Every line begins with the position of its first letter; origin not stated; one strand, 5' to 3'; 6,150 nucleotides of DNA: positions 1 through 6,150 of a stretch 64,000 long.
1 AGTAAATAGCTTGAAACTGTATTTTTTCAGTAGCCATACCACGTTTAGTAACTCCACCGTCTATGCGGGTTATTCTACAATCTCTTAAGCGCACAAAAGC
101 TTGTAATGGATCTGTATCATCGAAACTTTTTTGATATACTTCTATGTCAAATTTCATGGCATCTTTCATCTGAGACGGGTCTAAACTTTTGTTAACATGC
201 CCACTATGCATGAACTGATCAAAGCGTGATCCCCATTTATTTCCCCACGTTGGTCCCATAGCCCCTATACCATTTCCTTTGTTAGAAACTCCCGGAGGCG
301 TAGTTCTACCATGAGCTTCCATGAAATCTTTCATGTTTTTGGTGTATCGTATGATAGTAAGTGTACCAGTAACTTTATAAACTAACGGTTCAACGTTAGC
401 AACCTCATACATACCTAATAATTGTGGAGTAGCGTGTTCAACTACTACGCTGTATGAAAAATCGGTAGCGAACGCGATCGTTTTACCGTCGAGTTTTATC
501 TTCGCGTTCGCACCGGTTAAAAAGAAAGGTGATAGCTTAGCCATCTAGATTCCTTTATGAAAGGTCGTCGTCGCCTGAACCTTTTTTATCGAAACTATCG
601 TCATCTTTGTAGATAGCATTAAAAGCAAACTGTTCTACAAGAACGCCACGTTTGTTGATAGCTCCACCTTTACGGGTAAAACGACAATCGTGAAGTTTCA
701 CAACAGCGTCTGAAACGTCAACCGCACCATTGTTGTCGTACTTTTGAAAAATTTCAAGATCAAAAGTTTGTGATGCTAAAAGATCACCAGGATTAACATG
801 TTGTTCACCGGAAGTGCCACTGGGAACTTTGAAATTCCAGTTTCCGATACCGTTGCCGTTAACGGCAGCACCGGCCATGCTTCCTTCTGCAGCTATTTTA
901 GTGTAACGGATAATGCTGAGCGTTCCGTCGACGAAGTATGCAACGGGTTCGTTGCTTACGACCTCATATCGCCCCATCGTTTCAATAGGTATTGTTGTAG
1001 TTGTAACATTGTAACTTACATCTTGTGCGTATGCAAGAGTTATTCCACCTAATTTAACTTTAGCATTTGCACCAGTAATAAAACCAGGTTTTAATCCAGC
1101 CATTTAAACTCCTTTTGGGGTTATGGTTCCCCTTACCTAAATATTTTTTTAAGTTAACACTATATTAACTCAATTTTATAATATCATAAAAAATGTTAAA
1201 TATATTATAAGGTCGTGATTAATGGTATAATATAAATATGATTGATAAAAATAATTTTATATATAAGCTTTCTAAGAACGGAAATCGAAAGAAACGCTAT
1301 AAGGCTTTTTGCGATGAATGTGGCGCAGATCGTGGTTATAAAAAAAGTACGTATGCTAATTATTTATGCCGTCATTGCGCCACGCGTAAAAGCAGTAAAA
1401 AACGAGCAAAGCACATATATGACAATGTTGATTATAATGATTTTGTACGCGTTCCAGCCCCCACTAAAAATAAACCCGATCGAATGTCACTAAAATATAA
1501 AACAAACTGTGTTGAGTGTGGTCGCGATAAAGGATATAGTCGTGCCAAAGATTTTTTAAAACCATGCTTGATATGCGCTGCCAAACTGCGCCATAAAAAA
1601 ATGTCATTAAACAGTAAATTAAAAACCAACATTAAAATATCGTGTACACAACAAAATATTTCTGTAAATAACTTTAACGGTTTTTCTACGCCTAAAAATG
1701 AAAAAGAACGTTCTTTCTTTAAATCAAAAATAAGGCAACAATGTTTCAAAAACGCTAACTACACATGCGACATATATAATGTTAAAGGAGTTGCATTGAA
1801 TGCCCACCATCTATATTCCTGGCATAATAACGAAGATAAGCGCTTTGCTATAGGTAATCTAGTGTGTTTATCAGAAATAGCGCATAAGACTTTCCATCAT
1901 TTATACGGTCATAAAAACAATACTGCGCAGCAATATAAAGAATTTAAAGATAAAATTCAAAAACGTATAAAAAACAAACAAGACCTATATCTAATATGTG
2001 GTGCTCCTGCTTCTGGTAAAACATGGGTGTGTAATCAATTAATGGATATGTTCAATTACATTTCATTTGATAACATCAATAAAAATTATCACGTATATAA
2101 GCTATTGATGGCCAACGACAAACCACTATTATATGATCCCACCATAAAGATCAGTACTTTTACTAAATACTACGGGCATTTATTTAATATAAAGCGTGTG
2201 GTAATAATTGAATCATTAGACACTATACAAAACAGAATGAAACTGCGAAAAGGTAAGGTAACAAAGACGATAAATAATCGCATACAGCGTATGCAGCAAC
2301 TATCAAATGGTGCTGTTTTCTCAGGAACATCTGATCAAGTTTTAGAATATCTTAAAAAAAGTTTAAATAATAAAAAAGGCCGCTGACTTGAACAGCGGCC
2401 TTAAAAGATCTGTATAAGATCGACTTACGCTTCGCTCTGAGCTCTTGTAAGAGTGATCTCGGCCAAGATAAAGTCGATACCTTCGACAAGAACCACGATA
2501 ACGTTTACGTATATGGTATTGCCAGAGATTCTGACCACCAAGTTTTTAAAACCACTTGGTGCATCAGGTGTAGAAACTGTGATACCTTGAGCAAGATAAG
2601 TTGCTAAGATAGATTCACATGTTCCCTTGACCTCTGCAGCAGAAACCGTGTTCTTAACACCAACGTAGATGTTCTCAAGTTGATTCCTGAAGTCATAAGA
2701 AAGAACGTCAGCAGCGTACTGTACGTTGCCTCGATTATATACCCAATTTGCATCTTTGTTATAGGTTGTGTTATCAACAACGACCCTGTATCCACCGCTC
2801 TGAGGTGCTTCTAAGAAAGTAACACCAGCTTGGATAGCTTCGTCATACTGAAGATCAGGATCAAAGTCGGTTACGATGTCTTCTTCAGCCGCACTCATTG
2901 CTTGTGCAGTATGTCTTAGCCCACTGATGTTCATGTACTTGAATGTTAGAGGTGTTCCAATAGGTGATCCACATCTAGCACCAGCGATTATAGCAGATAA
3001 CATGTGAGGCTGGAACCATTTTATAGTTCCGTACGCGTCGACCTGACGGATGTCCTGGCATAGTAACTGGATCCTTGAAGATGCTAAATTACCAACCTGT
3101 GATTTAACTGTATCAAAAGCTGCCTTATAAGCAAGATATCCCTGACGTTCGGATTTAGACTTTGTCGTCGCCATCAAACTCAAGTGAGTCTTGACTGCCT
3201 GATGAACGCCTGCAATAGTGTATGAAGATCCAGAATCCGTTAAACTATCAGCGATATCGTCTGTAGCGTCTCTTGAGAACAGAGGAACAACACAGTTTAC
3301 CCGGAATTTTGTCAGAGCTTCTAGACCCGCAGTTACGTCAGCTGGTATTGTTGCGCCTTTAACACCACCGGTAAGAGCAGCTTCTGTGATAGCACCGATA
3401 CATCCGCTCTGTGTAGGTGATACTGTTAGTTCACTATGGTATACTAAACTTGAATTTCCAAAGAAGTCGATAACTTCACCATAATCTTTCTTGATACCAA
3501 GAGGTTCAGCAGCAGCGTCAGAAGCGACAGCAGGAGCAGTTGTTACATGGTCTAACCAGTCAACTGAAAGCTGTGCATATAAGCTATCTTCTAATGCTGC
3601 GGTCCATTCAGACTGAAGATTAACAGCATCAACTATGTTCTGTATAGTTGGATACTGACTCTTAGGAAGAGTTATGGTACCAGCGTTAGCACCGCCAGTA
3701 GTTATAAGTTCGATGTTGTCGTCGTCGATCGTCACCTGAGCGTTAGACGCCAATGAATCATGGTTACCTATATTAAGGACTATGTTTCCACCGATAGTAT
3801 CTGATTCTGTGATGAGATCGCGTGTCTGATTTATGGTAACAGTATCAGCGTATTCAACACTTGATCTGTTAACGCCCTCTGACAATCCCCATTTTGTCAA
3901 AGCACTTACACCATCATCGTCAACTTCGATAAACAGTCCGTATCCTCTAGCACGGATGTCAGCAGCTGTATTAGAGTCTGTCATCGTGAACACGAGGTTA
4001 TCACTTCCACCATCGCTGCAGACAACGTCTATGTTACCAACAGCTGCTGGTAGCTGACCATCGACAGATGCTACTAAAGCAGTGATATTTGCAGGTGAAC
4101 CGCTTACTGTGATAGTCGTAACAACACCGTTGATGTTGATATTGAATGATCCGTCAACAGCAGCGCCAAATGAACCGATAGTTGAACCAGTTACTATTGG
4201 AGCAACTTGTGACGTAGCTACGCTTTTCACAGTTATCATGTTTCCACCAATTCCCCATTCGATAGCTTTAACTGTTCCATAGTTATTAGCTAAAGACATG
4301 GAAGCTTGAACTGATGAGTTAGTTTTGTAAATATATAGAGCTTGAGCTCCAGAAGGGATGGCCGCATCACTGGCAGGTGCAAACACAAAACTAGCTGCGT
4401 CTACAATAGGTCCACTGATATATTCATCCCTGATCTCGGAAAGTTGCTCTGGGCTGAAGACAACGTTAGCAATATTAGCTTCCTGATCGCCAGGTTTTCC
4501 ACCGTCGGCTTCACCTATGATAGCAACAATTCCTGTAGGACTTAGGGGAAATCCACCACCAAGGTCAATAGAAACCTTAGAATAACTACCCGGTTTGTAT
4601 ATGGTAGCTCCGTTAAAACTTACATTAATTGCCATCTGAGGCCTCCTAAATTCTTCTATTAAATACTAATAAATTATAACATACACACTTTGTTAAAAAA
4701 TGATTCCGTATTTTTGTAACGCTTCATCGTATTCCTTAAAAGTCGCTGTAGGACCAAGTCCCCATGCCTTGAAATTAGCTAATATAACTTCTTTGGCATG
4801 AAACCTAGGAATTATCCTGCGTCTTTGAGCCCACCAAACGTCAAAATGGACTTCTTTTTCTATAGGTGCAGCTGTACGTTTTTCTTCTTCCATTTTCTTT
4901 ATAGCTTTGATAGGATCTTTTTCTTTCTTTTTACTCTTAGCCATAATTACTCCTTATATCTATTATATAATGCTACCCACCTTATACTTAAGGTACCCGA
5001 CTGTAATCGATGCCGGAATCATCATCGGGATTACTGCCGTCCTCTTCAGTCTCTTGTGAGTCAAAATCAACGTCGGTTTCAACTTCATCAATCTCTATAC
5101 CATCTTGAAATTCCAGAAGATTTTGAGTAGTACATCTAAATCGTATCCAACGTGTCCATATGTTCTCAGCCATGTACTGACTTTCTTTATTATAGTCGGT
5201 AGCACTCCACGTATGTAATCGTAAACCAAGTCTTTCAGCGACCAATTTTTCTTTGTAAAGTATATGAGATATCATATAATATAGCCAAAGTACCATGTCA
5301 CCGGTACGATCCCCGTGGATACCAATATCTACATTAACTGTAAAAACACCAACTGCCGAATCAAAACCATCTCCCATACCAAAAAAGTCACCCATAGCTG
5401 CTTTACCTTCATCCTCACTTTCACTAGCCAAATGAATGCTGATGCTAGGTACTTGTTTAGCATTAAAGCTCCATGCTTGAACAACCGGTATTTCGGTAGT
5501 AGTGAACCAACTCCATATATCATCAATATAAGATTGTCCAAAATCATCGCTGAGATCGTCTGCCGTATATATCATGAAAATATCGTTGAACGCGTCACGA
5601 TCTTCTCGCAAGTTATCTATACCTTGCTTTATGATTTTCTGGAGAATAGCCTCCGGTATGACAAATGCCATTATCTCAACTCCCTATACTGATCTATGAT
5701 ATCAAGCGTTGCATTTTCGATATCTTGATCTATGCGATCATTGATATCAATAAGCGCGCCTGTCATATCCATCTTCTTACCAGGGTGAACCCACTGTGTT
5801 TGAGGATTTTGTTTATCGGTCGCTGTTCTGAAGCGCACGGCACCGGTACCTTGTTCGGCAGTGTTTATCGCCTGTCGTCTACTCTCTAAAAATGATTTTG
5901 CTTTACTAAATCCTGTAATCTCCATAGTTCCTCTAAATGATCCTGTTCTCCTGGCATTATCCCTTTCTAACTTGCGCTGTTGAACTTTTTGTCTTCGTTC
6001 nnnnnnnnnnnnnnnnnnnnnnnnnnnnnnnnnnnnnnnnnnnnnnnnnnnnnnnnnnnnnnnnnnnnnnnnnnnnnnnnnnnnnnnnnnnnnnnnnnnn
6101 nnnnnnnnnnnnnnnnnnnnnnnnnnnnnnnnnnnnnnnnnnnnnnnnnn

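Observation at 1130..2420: Free-standing HNH-kinase fusion gene inserted between tail sheath and tail tube genes on the opposite strand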

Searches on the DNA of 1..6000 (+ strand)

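Call 5: search_dna_similar(query=window:1-6000:+, collection=phages, mode=near, max_rows=30)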
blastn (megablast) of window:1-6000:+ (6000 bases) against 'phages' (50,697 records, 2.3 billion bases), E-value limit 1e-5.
No match.

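Call 93: search_rna_families(source=window, start=1, end=5000, threshold=evalue, max_evalue=1)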
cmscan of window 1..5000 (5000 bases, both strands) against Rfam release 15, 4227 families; matches with E-value up to 1: 1.
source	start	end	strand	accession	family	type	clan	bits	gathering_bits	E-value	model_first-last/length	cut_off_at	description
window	2370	2456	-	RF02837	anti-hemB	Gene; sRNA;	-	21.4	49.5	0.1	1-81/81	no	Burkholderia RNA 7 (anti-hemB)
